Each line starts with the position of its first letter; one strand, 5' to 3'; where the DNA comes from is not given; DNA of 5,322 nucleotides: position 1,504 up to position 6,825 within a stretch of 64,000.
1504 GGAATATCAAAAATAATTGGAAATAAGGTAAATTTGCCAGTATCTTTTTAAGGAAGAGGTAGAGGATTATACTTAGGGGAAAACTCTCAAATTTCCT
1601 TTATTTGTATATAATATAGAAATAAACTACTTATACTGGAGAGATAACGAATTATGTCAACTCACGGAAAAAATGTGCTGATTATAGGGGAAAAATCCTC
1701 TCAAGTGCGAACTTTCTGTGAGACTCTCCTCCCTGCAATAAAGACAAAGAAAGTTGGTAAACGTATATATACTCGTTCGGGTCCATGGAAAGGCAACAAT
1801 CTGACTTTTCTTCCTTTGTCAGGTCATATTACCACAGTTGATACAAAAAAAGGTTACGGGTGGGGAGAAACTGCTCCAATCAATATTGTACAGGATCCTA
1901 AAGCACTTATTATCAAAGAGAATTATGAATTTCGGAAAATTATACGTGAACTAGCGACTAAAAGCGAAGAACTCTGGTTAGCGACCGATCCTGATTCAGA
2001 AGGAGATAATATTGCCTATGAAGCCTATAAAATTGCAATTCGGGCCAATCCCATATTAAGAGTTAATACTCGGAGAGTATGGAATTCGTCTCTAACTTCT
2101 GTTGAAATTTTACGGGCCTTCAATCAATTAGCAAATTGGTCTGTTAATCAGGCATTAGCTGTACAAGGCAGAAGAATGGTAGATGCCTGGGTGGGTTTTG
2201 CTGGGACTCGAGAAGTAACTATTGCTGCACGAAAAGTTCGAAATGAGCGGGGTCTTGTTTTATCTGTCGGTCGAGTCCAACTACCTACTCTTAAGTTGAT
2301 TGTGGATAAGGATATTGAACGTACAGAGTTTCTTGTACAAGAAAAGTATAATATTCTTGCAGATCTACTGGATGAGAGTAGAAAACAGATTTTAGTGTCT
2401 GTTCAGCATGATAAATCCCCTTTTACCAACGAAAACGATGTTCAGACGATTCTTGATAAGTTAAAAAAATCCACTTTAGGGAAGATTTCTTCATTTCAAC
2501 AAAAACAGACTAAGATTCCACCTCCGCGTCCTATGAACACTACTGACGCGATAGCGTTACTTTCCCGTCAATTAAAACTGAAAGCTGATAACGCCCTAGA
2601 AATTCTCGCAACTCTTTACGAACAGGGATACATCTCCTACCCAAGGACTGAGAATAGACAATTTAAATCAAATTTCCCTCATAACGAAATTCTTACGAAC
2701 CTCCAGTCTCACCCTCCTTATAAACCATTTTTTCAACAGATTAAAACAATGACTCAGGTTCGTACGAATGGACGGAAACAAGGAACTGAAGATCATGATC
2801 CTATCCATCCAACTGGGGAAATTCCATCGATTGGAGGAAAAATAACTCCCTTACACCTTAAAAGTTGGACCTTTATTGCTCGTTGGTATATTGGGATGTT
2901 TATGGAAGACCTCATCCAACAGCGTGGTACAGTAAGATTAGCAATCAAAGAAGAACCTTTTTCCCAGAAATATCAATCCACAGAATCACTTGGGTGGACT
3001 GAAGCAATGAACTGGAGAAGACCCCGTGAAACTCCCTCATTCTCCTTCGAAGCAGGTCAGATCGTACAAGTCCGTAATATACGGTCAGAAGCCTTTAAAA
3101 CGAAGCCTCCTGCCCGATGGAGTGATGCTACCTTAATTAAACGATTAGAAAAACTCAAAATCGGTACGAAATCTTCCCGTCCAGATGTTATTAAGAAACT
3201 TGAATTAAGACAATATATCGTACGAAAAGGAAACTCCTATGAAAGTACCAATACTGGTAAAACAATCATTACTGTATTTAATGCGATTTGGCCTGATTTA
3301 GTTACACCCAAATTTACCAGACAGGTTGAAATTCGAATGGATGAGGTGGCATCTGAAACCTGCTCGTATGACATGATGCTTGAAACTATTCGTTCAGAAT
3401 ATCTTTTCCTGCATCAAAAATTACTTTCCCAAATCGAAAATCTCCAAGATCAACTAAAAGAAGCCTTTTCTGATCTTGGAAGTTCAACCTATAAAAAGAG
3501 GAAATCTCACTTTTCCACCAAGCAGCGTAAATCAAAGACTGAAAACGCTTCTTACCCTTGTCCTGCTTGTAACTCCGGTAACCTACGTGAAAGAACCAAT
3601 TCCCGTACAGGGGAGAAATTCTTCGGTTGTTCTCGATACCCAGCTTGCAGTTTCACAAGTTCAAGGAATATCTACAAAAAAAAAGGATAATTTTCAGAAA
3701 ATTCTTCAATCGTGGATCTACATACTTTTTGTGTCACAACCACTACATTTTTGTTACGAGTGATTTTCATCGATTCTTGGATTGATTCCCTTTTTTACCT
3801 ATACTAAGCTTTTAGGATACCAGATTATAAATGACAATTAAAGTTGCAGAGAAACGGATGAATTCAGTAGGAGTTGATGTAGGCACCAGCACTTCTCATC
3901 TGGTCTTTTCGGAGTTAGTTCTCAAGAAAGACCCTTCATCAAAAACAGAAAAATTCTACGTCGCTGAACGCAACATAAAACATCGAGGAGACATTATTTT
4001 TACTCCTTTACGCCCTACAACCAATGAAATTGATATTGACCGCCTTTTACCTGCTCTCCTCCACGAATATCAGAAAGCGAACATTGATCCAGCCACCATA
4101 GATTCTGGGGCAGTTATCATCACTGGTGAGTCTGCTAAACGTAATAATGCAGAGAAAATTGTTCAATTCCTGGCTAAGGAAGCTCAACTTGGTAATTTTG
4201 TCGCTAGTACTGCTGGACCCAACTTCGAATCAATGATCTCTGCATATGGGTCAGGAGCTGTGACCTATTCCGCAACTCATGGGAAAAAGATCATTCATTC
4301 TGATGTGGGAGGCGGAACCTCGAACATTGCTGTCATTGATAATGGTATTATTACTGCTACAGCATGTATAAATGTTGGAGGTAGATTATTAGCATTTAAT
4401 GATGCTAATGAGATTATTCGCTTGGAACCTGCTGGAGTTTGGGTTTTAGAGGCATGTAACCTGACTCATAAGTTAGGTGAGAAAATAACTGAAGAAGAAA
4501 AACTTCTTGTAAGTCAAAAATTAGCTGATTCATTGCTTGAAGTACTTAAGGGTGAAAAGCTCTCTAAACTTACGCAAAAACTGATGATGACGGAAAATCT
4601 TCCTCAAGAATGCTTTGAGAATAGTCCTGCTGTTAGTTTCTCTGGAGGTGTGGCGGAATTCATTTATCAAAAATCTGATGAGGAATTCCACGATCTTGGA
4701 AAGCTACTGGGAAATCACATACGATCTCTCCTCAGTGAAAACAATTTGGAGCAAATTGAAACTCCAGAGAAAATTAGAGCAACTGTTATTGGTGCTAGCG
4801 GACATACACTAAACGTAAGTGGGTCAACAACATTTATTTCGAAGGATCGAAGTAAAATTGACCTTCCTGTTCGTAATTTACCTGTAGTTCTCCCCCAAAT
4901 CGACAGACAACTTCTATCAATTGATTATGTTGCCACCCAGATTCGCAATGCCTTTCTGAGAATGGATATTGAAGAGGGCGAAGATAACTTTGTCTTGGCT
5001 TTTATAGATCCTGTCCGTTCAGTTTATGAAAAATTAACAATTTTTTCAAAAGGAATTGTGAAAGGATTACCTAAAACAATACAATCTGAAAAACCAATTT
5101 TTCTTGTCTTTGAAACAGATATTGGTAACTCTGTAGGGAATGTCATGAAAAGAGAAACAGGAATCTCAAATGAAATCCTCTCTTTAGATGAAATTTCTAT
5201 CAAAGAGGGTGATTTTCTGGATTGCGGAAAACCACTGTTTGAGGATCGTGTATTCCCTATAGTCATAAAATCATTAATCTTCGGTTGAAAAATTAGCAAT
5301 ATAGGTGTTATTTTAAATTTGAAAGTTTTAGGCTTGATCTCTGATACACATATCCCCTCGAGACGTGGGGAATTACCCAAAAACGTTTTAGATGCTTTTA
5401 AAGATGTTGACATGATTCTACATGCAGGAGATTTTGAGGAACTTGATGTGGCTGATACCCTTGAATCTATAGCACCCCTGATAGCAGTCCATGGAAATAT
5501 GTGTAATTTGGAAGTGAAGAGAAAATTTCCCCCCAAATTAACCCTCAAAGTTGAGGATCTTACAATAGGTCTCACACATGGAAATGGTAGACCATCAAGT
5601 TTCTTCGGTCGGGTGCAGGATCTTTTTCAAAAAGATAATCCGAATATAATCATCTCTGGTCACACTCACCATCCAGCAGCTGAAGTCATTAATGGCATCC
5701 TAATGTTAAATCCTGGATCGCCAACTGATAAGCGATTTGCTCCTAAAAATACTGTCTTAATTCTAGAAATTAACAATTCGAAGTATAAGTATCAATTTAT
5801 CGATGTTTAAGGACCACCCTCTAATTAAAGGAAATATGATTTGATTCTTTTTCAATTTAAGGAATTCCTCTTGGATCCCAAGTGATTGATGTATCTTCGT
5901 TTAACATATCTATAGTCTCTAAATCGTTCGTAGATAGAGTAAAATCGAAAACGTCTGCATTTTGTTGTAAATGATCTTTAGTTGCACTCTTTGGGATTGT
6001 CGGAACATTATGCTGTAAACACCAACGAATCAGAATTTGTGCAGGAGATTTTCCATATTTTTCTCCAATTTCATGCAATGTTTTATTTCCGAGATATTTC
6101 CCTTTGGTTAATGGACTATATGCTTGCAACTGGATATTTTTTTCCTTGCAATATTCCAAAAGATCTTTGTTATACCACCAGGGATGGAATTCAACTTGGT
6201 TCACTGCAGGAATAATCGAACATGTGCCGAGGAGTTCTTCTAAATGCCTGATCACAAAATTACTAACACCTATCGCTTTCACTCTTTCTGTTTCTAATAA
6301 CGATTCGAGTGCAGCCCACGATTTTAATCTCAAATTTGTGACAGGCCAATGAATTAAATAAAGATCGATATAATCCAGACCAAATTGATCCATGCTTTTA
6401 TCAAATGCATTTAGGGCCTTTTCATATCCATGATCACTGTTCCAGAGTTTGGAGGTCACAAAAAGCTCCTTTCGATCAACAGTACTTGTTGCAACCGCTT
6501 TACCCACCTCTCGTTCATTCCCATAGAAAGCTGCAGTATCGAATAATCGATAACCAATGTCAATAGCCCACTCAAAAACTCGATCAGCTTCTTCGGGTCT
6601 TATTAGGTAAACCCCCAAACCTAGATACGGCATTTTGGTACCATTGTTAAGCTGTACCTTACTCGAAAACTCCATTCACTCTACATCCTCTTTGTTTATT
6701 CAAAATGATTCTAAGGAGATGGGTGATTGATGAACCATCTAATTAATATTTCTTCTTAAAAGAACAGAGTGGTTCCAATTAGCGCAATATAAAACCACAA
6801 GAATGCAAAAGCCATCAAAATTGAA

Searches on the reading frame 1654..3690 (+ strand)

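Call 54: search_protein_families(library=pfam, proteins=[window:1654-3690:+], max_evalue=0.00001)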
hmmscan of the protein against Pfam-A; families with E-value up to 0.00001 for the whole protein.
window:1654-3690:+ (678 aa): 3 families
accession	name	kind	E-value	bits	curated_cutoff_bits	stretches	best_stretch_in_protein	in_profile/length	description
PF01131.25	Topoisom_bac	-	4.5e-87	293.1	35.1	1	165-575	5-409/411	DNA topoisomerase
PF01751.28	Toprim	-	1.6e-09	38.2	23.1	1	9-133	2-82/96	Toprim domain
PF01396.24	Zn_ribbon_Top1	-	2.7e-08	33.9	32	1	636-670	4-35/39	Topoisomerase DNA binding C4 zinc finger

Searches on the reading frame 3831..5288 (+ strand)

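Call 54: search_protein_families(library=pfam, proteins=[window:3831-5288:+], max_evalue=0.00001)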
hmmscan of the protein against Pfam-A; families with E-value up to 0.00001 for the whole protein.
window:3831-5288:+ (485 aa): 1 family
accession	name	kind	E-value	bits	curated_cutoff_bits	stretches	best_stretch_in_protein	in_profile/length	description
PF06277.17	EutA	-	8e-130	434.3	27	1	9-484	2-474/475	Ethanolamine utilisation protein EutA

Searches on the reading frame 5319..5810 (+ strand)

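Call 54: search_protein_families(library=pfam, proteins=[window:5319-5810:+], max_evalue=0.00001)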
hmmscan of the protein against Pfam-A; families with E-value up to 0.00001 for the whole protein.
window:5319-5810:+ (163 aa): 2 families
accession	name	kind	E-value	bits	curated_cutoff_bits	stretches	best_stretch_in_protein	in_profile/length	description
PF12850.12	Metallophos_2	-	8e-36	123.8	27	1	4-153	3-153/154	Calcineurin-like phosphoesterase superfamily domain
PF00149.33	Metallophos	-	3.5e-07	31.3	21.5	0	5-71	4-81/191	Calcineurin-like phosphoesterase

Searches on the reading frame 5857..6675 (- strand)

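Call 54: search_protein_families(library=pfam, proteins=[window:5857-6675:-], max_evalue=0.00001)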
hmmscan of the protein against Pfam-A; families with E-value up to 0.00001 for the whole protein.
window:5857-6675:- (272 aa): 1 family
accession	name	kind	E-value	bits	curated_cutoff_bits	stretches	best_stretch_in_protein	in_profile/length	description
PF00248.27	Aldo_ket_red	-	2.1e-52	178.4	24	1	25-259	16-290/291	Aldo/keto reductase family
